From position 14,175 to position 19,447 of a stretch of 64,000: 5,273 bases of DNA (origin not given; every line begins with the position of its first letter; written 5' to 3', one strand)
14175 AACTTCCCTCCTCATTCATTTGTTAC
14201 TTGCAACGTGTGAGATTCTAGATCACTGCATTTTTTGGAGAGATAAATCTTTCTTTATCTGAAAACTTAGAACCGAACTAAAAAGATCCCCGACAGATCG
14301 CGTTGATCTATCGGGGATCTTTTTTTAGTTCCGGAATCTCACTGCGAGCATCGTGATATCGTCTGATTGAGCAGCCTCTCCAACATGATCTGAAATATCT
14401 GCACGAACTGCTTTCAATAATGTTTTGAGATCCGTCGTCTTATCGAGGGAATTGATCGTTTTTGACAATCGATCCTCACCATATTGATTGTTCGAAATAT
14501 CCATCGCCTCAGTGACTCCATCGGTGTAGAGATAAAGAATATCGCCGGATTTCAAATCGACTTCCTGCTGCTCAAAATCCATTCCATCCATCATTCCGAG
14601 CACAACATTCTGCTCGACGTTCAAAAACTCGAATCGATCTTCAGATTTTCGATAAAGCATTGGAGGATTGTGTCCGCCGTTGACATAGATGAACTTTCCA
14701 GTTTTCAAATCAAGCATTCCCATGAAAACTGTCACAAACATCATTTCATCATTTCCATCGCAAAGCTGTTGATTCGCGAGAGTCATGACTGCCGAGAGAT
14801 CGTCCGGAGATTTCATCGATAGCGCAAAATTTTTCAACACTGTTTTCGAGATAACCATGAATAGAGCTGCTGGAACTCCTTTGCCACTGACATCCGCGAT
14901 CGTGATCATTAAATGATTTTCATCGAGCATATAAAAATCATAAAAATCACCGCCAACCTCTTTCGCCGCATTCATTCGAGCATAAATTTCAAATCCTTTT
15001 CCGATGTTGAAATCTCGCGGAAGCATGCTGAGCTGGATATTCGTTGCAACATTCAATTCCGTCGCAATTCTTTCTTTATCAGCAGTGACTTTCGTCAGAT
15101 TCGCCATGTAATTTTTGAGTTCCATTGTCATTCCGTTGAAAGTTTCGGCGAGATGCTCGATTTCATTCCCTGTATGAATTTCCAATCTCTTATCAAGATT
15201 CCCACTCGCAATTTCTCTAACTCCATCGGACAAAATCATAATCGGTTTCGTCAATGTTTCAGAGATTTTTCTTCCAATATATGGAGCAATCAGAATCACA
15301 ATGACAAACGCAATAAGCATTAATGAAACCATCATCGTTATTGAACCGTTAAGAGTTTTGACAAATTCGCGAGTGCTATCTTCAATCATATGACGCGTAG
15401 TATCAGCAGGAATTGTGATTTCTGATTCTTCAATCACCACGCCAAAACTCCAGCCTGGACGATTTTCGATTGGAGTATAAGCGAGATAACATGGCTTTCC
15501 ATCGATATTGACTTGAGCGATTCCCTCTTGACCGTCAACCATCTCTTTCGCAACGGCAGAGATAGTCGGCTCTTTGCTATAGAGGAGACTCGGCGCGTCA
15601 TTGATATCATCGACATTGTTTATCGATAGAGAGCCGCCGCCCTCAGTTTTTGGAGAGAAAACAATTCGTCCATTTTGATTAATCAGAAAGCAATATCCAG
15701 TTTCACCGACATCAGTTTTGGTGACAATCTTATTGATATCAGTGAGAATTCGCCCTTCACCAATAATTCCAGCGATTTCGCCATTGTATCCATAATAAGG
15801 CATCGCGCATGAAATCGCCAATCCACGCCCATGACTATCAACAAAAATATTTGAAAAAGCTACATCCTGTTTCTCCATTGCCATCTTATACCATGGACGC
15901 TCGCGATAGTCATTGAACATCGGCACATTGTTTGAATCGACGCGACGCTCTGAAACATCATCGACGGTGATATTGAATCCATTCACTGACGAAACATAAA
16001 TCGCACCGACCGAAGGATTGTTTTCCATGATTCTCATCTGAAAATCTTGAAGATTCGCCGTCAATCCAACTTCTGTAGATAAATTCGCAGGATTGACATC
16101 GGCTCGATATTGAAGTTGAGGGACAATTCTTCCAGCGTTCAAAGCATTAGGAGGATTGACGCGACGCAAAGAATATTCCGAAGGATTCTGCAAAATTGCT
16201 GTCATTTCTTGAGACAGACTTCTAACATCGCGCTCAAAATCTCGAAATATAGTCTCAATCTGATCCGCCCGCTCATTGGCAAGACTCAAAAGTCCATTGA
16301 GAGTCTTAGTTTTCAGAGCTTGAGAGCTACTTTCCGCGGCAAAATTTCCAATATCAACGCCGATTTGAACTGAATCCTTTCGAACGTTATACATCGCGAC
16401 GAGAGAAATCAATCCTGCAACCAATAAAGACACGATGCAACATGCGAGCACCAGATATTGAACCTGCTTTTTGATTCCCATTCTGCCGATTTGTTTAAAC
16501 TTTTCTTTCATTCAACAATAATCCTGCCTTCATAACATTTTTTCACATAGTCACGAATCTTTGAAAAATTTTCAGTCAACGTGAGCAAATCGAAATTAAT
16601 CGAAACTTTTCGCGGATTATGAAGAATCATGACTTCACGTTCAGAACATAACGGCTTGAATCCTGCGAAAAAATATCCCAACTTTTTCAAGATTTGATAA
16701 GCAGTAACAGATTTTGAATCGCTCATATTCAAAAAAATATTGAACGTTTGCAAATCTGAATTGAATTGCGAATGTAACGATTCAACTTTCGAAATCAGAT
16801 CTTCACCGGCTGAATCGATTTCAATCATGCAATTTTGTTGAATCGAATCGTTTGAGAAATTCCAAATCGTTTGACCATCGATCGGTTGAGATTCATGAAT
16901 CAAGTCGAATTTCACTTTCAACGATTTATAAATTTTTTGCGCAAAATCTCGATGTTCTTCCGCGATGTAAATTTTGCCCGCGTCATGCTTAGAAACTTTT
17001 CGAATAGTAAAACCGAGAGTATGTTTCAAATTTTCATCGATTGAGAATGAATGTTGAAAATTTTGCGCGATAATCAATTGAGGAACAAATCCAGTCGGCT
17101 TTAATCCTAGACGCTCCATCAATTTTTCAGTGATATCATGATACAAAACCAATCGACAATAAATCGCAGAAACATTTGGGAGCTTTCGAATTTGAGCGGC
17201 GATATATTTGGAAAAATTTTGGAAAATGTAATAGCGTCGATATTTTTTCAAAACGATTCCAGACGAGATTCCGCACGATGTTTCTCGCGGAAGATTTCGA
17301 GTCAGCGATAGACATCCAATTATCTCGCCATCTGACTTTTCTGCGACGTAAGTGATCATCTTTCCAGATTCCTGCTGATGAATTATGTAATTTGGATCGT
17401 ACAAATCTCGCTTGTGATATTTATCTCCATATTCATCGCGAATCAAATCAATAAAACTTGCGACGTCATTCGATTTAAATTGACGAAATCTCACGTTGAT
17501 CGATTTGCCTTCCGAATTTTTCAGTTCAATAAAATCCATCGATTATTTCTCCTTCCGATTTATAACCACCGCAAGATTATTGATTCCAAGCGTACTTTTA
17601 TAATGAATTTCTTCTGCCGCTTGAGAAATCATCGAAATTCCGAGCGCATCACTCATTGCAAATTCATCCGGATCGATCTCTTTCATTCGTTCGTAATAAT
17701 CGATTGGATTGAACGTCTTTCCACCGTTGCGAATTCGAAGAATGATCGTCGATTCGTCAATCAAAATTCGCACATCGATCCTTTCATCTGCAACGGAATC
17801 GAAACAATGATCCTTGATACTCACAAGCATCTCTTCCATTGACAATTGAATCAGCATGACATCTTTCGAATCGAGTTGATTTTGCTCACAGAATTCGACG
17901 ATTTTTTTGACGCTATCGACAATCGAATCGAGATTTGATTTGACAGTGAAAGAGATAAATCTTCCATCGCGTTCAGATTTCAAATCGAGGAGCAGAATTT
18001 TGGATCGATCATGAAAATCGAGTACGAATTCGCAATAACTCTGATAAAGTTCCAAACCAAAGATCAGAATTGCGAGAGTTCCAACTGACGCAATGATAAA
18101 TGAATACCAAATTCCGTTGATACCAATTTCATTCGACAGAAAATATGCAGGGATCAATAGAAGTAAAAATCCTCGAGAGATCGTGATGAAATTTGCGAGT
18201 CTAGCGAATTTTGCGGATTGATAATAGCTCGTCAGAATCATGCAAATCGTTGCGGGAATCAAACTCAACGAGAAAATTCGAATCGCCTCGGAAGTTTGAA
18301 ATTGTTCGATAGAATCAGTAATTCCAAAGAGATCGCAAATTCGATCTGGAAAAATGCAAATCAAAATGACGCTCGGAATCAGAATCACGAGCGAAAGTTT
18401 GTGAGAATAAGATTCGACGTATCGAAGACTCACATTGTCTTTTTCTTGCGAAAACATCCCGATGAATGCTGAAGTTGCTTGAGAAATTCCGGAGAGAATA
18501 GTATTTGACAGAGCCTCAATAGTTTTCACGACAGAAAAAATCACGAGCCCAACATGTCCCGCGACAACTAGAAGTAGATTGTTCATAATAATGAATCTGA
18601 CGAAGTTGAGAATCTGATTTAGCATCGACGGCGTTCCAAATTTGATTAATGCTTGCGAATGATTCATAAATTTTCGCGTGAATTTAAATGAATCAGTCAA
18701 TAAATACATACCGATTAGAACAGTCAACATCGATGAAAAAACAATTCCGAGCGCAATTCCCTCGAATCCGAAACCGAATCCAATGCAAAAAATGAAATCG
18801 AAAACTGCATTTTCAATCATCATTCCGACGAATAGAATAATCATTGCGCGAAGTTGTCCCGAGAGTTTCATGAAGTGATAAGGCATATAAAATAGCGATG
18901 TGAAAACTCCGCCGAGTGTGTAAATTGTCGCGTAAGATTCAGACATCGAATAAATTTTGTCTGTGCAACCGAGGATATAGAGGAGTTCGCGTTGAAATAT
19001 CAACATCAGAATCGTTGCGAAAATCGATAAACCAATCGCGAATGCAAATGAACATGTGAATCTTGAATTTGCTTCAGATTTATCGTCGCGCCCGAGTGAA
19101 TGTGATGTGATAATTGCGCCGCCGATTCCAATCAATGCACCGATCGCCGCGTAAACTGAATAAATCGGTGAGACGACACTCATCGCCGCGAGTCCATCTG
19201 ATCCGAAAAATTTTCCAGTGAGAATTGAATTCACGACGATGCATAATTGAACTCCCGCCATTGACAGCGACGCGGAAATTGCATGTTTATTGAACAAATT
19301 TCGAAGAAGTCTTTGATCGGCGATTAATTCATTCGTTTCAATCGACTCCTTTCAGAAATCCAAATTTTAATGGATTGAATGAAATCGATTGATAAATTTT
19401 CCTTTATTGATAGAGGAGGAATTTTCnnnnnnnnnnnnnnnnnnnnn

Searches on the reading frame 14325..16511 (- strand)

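Call 8: search_protein_families(library=pfam, proteins=[window:14325-16511:-], max_evalue=0.01)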
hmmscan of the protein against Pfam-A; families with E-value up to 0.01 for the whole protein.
window:14325-16511:- (728 aa): 5 families
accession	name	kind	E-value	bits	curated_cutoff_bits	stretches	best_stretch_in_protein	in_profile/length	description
PF07228.17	SpoIIE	-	3.5e-49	167.8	25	1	531-727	2-192/192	Stage II sporulation protein E (SpoIIE)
PF02743.24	dCache_1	-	1.2e-18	68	45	1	66-358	3-239/240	Cache domain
PF00672.30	HAMP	-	4.2e-11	43.4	25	1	419-466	5-52/53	HAMP domain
PF17201.10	Cache_3-Cache_2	-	1.9e-05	24.5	27.7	1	243-297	171-233/299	Cache 3/Cache 2 fusion domain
PF22673.2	MCP-like_PDC_1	-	6.4e-05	23.8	27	1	200-251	52-103/113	Methyl-accepting chemotaxis protein-like, first PDC sensor domain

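Call 9: search_protein_families(library=ncbifam, proteins=[window:14325-16511:-], max_evalue=0.01)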
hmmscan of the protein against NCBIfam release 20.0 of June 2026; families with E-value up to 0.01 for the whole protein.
window:14325-16511:- (728 aa): 30 families (the best 25 are shown)
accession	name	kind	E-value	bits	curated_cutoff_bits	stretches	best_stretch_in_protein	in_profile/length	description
NF038263.1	prot_phos_SiaA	equivalog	7.5e-24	84.2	700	1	396-726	310-657/658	biofilm regulation protein phosphatase SiaA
NF045505.1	RR_RssB_Pseudo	equivalog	9.4e-16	57.8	700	1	482-692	152-364/394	two-component system response regulator RssB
NF045911.1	TCSHisKinNblS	equivalog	1.3e-10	40.2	1000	1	397-485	186-271/621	two-component system sensor histidine kinase NblS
NF033092.0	HK_WalK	equivalog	9.4e-10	37.7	725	1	389-471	170-252/594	cell wall metabolism sensor histidine kinase WalK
NF058645.1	MCPCtpMPsAe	equivalog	2.1e-09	36.7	900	1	378-485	187-296/558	methyl-accepting chemotaxis protein CtpM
NF052458.1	PhdiestGepA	equivalog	3.8e-09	35.3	1200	1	201-472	164-421/840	phosphodiesterase GepA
TIGR02865.1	spore_II_E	equivalog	6.5e-09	34.4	490.8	1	515-726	562-763/764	stage II sporulation protein E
NF011615.0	PRK15041.1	equivalog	1.6e-08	33.7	947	1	390-472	192-270/554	methyl-accepting chemotaxis protein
NF053592.1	HK_near_YfiR_like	equivalog_domain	1.6e-07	31.1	194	1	391-465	146-221/223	sensor histidine kinase, YfiR-like protein-associated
NF040691.1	MtrAB_MtrB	equivalog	1.7e-07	30.6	450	1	390-475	182-267/507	MtrAB system histidine kinase MtrB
NF008184.0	PRK10935.1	equivalog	3.4e-07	29.3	553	1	391-484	147-241/565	nitrate/nitrite two-component system sensor histidine kinase NarQ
NF047496.1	HK_LIC11548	equivalog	7.5e-07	28.3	750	1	390-495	272-381/589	LIC_11548 family sensor histidine kinase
NF011622.0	PRK15048.1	equivalog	7.6e-06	25.3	900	1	398-474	195-270/553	methyl-accepting chemotaxis protein II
NF008318.0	PRK11107.1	equivalog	9.5e-06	23.9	890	1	396-472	180-254/920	two-component sensor histidine kinase BarA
NF012226.0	AdeS_HK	equivalog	1.3e-05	24.6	500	1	395-473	57-139/353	two-component sensor histidine kinase AdeS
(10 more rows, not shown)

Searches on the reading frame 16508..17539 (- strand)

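Call 8: search_protein_families(library=pfam, proteins=[window:16508-17539:-], max_evalue=0.01)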
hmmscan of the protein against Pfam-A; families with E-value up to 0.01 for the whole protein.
window:16508-17539:- (343 aa): 1 family
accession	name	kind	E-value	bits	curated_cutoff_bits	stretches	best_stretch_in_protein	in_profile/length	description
PF13420.13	Acetyltransf_4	-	0.0069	16.9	24.3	0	51-156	39-144/155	Acetyltransferase (GNAT) domain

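Call 9: search_protein_families(library=ncbifam, proteins=[window:16508-17539:-], max_evalue=0.01)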
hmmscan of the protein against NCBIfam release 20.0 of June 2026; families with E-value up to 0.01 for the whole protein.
window:16508-17539:- (343 aa): 0 families

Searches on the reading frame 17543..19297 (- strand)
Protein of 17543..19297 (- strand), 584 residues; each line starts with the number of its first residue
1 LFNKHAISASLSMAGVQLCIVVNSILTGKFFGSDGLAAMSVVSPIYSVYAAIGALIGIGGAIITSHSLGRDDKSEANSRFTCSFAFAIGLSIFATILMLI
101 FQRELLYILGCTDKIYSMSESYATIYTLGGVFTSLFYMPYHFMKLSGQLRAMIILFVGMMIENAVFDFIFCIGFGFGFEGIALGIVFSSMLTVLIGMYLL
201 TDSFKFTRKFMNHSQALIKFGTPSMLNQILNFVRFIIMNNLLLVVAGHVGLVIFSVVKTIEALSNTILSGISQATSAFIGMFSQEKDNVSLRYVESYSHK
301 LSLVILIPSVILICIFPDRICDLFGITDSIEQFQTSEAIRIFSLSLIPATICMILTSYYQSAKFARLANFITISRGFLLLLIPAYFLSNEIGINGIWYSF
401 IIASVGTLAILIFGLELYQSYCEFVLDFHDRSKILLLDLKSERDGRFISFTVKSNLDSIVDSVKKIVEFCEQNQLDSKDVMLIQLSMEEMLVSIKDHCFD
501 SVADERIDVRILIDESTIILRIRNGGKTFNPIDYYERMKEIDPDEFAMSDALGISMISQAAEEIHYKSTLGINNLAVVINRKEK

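Call 8: search_protein_families(library=pfam, proteins=[window:17543-19297:-], max_evalue=0.01)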
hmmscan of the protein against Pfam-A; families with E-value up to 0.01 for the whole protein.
window:17543-19297:- (584 aa): 2 families
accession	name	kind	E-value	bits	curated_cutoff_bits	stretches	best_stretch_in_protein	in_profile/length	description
PF01554.23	MatE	-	3.2e-22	79.4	24.9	2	11-169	4-161/161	MatE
PF13581.12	HATPase_c_2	-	3.1e-05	24.4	27.4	1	463-569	12-117/127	Histidine kinase-like ATPase domain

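Call 9: search_protein_families(library=ncbifam, proteins=[window:17543-19297:-], max_evalue=0.01)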
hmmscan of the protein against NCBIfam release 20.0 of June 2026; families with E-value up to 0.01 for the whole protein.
window:17543-19297:- (584 aa): 9 families
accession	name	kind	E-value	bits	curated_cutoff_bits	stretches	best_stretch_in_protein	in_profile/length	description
NF007130.1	PRK09575.1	equivalog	1.8e-32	113.1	445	1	2-410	8-422/435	MATE family efflux transporter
TIGR00797.1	matE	subfamily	6.2e-30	104.4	147.4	1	12-397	5-396/396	MATE family efflux transporter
NF000217.1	MATE_multi_FepA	equivalog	7.4e-23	81.3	900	1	5-414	20-434/443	multidrug efflux MATE transporter FepA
NF041801.1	MATE_SolL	equivalog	7.6e-17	61.2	780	1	20-411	40-444/458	solanimycin export family MATE transporter SolL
NF052396.1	MATE_WgkD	equivalog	4.1e-13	49.1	510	1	32-364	34-364/428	tryglysin-associated MATE efflux transporter WgkD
NF000131.1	MATE_multi_MepA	equivalog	3.2e-09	36.5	850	1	10-412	22-432/451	multidrug efflux MATE transporter MepA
NF045539.1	MATE_efflux1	equivalog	3.6e-07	29.6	350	1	71-238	69-244/411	MATE family Na+-driven efflux transporter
NF041358.1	GntT_guanitoxin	equivalog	4.3e-07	29.3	525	1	2-407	15-426/438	guanitoxin biosynthesis MATE family efflux transporter GntT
NF007690.0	PRK10367.1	equivalog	0.003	16.5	409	1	16-400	25-413/441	MATE family efflux transporter DinF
